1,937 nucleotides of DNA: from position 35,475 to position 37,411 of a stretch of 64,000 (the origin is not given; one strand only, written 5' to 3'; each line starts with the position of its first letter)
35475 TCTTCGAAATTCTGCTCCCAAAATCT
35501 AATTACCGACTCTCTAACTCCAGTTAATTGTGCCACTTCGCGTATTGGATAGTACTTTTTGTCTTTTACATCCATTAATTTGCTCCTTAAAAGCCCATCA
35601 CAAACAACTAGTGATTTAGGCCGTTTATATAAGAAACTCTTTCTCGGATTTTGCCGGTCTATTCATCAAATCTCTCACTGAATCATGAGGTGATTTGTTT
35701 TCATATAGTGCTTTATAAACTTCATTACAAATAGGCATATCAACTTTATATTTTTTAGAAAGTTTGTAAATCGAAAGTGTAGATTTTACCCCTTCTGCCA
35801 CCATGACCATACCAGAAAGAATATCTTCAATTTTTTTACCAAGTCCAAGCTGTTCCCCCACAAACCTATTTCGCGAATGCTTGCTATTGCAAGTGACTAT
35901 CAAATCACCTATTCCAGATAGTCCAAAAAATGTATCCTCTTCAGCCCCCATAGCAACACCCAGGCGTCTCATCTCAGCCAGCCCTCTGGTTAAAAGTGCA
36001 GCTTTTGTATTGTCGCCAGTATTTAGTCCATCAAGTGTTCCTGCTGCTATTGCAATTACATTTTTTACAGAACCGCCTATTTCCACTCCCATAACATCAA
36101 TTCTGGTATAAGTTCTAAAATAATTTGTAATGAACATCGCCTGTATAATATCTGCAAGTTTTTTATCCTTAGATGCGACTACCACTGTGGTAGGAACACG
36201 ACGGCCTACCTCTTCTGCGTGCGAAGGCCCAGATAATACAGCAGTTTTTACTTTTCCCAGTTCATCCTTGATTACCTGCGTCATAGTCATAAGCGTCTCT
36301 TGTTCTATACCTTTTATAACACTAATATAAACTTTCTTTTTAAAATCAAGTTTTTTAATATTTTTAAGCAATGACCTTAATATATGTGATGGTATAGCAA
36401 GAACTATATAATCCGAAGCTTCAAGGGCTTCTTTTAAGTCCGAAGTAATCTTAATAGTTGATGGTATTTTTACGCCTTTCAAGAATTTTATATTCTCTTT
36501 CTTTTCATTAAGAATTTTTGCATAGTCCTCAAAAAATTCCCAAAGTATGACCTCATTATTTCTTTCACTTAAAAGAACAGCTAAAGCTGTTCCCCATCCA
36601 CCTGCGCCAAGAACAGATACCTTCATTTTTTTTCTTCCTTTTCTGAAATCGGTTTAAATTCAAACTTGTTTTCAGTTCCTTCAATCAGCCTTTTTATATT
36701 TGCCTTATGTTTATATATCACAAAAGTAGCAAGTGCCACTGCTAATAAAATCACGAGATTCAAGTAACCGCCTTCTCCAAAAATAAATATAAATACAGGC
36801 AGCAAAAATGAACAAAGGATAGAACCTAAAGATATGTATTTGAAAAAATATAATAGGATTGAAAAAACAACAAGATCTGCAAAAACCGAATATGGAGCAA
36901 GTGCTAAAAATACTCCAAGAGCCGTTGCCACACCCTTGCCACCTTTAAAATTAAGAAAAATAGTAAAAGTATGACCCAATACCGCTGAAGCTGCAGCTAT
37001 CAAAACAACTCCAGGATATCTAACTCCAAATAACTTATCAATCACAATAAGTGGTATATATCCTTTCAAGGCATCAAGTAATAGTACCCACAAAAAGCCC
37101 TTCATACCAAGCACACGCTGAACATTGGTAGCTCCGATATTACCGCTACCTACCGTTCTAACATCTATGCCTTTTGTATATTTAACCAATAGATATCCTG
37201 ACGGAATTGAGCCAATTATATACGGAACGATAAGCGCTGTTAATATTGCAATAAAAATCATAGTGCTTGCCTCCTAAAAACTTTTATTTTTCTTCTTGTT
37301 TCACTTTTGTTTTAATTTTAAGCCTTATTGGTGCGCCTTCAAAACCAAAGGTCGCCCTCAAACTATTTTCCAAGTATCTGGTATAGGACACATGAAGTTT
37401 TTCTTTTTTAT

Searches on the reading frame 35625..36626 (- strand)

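Call 52: search_protein_families(library=pfam, proteins=[window:35625-36626:-], max_evalue=0.00001)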
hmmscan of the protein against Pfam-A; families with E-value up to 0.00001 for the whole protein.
window:35625-36626:- (333 aa): 5 families
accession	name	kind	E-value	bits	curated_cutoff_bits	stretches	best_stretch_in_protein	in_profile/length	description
PF07479.19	NAD_Gly3P_dh_C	-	2.4e-57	193.5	25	1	177-317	1-141/142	NAD-dependent glycerol-3-phosphate dehydrogenase C-terminus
PF01210.29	NAD_Gly3P_dh_N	-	2.7e-53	180.6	23.1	1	2-157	1-157/158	NAD-dependent glycerol-3-phosphate dehydrogenase N-terminus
PF20618.3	GPD_NAD_C_bact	-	2.3e-20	73.3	27.6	1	237-303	1-66/66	Bacterial GPD, NAD-dependent C-terminal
PF03807.23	F420_oxidored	-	8.5e-09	36.3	21.6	1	2-104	1-92/94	NADP oxidoreductase coenzyme F420-dependent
PF02558.23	ApbA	-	5.8e-06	26.4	22.2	1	4-114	2-110/150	Ketopantoate reductase PanE/ApbA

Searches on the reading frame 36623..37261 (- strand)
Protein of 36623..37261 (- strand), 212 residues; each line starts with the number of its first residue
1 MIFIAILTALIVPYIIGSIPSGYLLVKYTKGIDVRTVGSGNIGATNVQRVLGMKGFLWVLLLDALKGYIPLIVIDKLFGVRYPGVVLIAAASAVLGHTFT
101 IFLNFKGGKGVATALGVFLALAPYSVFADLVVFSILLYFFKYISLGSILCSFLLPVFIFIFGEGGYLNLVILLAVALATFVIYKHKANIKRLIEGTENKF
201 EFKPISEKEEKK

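Call 52: search_protein_families(library=pfam, proteins=[window:36623-37261:-], max_evalue=0.00001)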
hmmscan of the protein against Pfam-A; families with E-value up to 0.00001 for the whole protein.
window:36623-37261:- (212 aa): 1 family
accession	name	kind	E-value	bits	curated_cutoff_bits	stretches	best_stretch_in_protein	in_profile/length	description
PF02660.20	G3P_acyltransf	-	1.6e-51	175.1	24.1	1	14-192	3-164/164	Glycerol-3-phosphate acyltransferase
